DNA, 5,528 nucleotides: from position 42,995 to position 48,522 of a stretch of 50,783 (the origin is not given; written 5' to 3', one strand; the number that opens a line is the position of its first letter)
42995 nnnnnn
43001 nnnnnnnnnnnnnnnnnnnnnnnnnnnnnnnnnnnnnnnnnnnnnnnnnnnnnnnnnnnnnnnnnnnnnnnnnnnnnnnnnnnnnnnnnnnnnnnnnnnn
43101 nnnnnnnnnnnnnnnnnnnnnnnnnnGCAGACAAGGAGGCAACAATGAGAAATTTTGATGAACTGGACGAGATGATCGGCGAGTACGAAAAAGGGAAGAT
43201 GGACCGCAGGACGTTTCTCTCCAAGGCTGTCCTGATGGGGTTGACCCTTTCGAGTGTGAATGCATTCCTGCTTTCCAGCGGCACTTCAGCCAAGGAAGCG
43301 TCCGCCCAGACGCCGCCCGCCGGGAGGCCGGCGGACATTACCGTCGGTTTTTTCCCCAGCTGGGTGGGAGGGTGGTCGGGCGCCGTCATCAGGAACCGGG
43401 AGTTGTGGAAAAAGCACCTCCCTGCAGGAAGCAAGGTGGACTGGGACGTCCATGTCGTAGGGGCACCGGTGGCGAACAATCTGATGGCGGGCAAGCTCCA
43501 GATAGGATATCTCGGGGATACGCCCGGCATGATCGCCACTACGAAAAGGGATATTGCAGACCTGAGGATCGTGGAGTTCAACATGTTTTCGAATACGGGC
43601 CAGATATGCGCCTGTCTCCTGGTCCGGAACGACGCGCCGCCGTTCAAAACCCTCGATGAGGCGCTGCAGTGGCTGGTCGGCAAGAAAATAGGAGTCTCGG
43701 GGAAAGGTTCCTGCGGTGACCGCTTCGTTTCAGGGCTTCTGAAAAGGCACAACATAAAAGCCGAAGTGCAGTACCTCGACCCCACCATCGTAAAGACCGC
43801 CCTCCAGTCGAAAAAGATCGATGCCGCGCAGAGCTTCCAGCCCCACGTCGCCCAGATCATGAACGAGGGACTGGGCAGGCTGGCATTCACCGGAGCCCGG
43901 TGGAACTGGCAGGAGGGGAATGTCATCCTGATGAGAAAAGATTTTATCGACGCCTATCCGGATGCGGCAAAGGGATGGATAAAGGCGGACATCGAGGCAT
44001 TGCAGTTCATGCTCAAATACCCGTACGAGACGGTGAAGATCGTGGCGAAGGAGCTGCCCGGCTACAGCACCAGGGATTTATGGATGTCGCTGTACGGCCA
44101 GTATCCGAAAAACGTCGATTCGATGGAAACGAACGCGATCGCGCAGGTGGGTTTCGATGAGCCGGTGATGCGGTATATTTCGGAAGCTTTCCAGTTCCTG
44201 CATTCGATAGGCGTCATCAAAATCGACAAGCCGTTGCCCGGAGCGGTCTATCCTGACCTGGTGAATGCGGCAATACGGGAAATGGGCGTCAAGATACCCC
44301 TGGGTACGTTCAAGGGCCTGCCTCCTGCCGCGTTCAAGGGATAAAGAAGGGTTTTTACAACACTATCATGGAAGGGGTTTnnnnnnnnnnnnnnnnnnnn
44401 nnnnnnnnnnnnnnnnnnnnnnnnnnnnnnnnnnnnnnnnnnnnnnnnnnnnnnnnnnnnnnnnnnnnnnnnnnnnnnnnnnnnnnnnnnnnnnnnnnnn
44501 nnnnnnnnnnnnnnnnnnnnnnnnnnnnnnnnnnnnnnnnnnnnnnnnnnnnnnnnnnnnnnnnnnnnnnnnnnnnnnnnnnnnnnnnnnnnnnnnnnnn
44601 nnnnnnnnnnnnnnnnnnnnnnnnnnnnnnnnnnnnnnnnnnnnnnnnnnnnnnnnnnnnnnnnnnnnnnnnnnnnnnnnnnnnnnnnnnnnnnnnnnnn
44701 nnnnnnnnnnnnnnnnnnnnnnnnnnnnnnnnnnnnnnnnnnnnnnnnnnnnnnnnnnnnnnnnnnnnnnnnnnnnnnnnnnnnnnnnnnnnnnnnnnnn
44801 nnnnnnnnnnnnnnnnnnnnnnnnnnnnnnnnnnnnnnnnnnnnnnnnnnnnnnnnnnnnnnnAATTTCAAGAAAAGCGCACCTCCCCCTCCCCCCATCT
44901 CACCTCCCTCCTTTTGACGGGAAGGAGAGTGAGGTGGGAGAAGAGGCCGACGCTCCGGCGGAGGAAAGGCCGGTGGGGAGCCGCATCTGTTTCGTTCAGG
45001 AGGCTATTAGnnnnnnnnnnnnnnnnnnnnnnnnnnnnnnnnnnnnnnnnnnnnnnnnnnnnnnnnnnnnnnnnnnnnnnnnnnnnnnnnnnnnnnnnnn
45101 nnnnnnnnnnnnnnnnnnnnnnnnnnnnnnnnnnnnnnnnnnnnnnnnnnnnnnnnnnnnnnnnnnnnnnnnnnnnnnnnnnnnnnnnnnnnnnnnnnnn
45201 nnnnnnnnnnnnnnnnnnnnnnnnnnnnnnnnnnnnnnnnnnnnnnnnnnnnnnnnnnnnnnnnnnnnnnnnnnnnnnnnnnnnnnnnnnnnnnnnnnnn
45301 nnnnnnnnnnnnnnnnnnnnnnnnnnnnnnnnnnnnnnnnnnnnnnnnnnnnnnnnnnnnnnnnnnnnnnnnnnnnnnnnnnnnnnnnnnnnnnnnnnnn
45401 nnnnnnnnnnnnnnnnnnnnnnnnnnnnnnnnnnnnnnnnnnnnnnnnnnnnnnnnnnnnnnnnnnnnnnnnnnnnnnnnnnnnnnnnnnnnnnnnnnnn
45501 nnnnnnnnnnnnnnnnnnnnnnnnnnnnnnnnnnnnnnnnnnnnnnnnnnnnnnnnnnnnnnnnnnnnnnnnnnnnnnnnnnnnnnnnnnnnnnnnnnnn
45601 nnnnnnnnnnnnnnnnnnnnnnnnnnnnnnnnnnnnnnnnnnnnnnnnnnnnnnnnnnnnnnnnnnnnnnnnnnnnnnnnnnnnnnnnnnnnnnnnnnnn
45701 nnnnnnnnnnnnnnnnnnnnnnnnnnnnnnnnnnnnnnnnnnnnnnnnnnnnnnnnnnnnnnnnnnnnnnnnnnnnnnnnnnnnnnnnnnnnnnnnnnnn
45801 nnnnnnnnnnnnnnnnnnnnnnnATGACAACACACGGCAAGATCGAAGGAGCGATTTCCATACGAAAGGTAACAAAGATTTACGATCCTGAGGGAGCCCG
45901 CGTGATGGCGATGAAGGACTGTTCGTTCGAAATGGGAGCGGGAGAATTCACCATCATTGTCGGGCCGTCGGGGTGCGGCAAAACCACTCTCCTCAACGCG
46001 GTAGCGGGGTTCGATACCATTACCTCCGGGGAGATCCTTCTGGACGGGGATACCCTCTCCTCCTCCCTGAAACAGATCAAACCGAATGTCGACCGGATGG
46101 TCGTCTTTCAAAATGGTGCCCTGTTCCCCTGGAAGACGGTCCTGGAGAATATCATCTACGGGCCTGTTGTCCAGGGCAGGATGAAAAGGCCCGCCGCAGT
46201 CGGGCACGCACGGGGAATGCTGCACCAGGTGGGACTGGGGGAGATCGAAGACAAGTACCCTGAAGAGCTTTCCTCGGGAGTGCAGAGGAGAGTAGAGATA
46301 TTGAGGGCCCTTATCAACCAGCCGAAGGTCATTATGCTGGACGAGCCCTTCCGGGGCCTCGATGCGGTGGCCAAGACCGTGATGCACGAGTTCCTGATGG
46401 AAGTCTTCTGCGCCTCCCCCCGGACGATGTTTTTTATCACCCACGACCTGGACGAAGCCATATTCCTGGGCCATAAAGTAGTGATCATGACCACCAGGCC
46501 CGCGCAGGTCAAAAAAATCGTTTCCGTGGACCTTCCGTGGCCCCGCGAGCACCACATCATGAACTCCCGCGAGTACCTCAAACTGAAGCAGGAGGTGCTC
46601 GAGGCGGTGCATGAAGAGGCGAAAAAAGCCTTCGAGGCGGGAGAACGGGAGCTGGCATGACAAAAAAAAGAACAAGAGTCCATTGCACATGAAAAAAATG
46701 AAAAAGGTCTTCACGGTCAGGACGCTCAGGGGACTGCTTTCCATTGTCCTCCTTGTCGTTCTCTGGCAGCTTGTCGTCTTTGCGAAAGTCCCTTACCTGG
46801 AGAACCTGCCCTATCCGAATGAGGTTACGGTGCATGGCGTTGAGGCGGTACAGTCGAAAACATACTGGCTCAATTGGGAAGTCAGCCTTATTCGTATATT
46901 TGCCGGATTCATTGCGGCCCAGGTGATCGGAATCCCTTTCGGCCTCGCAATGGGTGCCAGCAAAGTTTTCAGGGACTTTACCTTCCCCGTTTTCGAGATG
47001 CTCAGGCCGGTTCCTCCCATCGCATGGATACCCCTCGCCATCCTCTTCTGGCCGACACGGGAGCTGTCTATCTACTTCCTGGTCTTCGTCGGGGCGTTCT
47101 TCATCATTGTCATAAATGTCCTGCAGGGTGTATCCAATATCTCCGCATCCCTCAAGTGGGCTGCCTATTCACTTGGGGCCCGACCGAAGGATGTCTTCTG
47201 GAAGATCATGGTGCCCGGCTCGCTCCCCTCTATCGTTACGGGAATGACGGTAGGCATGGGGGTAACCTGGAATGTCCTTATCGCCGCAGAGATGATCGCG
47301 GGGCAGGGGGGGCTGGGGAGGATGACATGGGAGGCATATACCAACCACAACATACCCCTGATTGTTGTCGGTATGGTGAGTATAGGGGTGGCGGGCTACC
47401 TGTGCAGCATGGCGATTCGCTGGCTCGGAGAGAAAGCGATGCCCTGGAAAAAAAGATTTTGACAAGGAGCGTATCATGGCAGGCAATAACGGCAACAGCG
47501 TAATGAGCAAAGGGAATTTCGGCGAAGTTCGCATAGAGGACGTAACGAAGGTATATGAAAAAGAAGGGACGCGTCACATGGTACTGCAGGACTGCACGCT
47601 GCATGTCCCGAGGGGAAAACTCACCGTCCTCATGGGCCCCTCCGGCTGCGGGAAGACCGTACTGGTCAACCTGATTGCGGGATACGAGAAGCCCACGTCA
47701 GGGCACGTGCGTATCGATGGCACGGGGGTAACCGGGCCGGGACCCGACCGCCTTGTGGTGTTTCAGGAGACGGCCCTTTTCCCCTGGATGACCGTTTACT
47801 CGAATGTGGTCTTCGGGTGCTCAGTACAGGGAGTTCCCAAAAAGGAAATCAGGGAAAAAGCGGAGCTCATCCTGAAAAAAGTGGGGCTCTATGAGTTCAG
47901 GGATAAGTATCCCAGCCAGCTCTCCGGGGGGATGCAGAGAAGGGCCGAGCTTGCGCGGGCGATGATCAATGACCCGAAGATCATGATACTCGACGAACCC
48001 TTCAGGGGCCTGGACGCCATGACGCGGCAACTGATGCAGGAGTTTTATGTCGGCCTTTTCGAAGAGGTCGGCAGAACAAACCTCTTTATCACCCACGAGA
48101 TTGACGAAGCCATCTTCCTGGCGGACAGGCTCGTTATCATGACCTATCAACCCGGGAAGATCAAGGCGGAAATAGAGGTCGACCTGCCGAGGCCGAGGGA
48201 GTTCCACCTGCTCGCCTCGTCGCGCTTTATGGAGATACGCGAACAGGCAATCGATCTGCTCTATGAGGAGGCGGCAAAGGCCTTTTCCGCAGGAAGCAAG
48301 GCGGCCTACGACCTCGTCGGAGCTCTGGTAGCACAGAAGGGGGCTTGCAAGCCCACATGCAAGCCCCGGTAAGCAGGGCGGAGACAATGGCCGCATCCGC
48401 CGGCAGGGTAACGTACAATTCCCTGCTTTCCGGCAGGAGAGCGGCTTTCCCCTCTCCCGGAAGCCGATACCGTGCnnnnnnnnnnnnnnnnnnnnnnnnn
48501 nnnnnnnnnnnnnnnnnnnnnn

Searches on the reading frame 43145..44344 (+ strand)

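Call 52: search_protein_families(library=pfam, proteins=[window:43145-44344:+], max_evalue=0.00001)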
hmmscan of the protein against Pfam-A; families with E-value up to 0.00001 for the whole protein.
window:43145-44344:+ (399 aa): 1 family
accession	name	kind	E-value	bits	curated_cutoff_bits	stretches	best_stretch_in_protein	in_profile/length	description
PF13379.11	NMT1_2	-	1.1e-11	45.5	24.7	1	62-301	5-248/252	NMT1-like family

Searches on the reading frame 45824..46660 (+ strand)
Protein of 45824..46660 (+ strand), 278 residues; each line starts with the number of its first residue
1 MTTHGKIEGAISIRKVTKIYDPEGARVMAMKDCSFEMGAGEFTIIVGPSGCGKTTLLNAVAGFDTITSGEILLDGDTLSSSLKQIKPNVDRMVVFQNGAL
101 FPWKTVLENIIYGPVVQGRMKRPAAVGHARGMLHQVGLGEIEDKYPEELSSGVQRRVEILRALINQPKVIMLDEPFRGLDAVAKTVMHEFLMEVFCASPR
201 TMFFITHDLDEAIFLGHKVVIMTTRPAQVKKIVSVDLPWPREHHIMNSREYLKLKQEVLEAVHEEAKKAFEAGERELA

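Call 52: search_protein_families(library=pfam, proteins=[window:45824-46660:+], max_evalue=0.00001)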
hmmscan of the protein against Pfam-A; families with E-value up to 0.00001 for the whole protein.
window:45824-46660:+ (278 aa): 2 families
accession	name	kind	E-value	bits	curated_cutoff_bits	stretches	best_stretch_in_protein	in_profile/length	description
PF00005.33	ABC_tran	-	9.8e-31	107.6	25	1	31-176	2-136/137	ABC transporter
PF13304.12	AAA_21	-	2.3e-06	28.4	27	0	42-63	1-22/304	AAA domain, putative AbiEii toxin, Type IV TA system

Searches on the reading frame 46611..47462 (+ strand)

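Call 52: search_protein_families(library=pfam, proteins=[window:46611-47462:+], max_evalue=0.00001)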
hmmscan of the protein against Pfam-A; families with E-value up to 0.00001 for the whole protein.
window:46611-47462:+ (283 aa): 1 family
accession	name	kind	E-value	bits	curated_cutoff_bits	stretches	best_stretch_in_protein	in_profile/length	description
PF00528.27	BPD_transp_1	-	4.7e-25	88.8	26.4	1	107-272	1-174/184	Binding-protein-dependent transport system inner membrane component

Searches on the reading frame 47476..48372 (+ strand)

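Call 52: search_protein_families(library=pfam, proteins=[window:47476-48372:+], max_evalue=0.00001)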
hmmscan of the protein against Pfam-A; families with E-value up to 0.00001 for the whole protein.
window:47476-48372:+ (298 aa): 1 family
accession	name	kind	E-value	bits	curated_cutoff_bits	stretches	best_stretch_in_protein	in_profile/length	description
PF00005.33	ABC_tran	-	5.1e-34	118.2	25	1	37-176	1-136/137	ABC transporter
